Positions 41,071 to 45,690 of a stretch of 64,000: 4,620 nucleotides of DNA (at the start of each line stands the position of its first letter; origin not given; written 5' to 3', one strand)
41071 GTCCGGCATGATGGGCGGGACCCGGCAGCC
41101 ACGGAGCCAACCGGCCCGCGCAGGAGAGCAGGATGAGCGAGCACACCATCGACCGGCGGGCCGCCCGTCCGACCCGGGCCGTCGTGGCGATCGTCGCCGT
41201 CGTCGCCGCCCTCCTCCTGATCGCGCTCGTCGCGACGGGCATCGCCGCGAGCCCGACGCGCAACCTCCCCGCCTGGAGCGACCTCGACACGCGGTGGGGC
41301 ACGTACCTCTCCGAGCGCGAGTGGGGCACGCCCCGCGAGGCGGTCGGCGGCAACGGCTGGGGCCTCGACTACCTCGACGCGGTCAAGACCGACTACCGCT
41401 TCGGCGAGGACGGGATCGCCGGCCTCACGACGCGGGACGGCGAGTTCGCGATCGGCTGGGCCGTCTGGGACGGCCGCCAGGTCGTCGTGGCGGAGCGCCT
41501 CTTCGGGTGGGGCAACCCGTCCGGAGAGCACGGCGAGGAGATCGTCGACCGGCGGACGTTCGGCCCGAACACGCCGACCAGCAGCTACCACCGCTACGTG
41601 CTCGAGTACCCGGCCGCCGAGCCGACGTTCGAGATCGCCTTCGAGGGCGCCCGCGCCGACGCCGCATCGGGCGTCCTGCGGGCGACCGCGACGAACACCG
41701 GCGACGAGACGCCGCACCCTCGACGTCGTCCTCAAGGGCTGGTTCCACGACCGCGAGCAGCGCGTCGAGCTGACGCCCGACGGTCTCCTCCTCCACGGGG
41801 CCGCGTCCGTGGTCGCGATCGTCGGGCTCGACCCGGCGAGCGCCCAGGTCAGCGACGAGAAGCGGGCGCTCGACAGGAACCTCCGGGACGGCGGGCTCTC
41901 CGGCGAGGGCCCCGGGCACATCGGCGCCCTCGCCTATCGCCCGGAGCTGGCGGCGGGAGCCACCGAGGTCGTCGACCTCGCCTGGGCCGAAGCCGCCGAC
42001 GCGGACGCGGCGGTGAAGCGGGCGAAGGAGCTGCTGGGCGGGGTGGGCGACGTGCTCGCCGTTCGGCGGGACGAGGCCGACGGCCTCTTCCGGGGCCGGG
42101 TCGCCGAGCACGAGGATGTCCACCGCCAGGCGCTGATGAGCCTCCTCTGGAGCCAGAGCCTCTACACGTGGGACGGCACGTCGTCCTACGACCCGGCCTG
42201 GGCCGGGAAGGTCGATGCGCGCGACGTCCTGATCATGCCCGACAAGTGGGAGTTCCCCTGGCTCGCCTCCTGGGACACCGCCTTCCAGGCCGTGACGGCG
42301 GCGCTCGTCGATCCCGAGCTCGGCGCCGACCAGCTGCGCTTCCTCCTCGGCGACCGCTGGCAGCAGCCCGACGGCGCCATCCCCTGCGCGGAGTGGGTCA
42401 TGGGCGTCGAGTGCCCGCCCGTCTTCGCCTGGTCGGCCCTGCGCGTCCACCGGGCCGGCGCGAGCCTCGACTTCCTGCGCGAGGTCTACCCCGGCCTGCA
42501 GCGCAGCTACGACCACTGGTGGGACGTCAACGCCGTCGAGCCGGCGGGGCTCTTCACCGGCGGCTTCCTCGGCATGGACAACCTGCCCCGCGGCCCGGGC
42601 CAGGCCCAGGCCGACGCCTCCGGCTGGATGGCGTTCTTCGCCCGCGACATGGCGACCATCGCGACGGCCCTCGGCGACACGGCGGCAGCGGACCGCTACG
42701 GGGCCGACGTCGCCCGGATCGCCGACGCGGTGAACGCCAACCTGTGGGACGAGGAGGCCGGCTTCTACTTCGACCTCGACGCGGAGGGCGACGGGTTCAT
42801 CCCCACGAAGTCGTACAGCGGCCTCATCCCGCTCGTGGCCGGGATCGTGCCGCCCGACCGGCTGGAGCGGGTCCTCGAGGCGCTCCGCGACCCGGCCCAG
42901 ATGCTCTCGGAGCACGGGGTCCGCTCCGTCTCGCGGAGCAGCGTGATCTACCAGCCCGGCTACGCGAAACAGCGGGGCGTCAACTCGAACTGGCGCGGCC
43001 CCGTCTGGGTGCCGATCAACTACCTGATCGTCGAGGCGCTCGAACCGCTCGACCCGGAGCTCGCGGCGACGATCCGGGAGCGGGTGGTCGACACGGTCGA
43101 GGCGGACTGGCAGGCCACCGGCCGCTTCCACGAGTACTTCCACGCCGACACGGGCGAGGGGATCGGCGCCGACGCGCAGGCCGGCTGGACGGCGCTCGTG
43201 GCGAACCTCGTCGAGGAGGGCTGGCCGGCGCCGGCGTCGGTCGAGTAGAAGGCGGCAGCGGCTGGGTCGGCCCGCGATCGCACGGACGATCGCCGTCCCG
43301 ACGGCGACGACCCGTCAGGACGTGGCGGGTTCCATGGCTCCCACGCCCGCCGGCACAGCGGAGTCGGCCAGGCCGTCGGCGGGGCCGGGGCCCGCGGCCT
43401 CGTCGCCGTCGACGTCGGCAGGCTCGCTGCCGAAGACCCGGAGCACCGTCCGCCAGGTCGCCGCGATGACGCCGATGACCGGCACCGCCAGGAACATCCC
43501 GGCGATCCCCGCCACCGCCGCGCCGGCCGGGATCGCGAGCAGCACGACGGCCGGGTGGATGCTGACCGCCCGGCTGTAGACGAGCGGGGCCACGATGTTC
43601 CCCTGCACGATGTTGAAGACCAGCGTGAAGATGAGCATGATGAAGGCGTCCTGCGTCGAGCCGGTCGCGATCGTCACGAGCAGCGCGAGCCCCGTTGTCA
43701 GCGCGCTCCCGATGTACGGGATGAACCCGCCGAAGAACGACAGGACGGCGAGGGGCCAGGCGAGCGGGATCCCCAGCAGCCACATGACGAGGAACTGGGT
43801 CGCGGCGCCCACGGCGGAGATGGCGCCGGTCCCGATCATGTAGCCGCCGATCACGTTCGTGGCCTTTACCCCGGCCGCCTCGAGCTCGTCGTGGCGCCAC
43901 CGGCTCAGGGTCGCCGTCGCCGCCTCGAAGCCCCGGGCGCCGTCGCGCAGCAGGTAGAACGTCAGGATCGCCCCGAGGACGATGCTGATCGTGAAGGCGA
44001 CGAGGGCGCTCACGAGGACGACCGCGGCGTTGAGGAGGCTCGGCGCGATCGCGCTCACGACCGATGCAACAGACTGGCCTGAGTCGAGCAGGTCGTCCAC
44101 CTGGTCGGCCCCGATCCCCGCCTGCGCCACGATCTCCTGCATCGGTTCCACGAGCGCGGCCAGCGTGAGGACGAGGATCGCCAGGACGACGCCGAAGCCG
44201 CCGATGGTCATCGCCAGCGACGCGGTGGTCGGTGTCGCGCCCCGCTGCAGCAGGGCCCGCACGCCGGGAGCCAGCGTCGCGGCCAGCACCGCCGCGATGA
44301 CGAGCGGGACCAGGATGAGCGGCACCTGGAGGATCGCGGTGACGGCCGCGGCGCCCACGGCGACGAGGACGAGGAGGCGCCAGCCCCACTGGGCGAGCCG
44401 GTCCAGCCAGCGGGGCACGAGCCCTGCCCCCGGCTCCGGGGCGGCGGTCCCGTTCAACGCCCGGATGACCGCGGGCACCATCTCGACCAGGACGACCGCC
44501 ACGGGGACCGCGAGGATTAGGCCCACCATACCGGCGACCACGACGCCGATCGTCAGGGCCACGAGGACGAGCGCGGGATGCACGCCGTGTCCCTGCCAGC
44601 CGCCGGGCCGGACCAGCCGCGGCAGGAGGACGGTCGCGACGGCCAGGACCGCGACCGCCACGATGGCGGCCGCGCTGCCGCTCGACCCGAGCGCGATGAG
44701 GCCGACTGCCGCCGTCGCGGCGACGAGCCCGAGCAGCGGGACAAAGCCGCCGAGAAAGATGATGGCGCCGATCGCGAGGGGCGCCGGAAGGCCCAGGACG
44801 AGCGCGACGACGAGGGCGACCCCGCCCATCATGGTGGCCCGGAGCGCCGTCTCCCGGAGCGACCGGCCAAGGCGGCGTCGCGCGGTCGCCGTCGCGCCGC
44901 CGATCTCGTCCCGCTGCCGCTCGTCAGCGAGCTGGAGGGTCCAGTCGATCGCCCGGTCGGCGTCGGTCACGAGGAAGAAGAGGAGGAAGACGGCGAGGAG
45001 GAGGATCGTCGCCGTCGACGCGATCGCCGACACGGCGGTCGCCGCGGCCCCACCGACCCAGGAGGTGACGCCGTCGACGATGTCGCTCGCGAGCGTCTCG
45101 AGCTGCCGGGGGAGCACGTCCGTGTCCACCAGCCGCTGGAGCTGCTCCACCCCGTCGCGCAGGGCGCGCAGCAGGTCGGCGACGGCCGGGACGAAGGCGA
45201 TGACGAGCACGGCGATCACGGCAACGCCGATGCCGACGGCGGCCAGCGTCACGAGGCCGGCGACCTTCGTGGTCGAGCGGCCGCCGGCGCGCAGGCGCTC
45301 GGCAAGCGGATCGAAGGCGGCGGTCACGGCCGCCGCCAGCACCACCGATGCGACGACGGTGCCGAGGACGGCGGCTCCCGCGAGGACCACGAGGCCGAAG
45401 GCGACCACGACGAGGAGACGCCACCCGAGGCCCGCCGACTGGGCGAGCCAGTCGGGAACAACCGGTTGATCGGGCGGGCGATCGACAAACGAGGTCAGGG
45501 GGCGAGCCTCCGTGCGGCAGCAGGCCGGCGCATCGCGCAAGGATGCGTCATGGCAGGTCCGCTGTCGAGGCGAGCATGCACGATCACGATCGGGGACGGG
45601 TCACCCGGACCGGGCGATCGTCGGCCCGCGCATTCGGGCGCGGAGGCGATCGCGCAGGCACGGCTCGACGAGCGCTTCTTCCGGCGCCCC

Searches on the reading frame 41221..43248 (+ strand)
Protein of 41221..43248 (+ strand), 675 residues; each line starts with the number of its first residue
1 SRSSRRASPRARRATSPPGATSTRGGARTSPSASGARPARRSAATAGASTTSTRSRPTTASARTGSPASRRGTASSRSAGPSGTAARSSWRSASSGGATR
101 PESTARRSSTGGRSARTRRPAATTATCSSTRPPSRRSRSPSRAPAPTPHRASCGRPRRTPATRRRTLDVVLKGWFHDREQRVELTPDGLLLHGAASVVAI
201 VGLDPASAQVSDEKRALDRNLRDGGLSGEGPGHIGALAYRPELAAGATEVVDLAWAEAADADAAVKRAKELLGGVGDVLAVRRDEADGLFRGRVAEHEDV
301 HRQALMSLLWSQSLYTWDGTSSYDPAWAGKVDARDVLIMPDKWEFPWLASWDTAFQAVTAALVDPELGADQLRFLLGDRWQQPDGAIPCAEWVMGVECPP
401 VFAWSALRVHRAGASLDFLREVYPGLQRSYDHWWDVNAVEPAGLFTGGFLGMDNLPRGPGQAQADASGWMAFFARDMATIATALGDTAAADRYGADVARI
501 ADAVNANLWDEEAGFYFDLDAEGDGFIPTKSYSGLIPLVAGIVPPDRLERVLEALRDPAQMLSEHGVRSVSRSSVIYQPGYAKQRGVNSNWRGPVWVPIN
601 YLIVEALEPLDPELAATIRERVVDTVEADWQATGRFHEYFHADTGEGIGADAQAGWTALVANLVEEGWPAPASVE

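Call 70: search_protein_families(library=pfam, max_evalue=0.001, proteins=[window:41221-43248:+])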
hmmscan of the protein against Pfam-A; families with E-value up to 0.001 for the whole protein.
window:41221-43248:+ (675 aa): 4 families
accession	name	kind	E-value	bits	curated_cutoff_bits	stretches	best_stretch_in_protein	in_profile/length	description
PF22422.2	MGH1-like_GH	-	6.3e-52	177.7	27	1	346-653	2-353/356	Mannosylglycerate hydrolase MGH1-like glycoside hydrolase domain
PF03200.22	Glyco_hydro_63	-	1.6e-30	106.8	22.4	1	451-664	235-490/492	Glycosyl hydrolase family 63 C-terminal domain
PF01204.24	Trehalase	-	6.9e-15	55.3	21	1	470-650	313-487/512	Trehalase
PF17389.8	Bac_rhamnosid6H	-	0.00043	20.1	24.5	1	472-556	177-251/339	Bacterial alpha-L-rhamnosidase 6 hairpin glycosidase domain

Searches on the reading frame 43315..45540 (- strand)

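Call 70: search_protein_families(library=pfam, max_evalue=0.001, proteins=[window:43315-45540:-])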
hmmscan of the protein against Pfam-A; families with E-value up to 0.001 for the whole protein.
window:43315-45540:- (741 aa): 1 family
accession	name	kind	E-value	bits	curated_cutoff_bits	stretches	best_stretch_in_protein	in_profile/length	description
PF01594.21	AI-2E_transport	-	6.8e-64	216.5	34.3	2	387-696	2-323/327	AI-2E family transporter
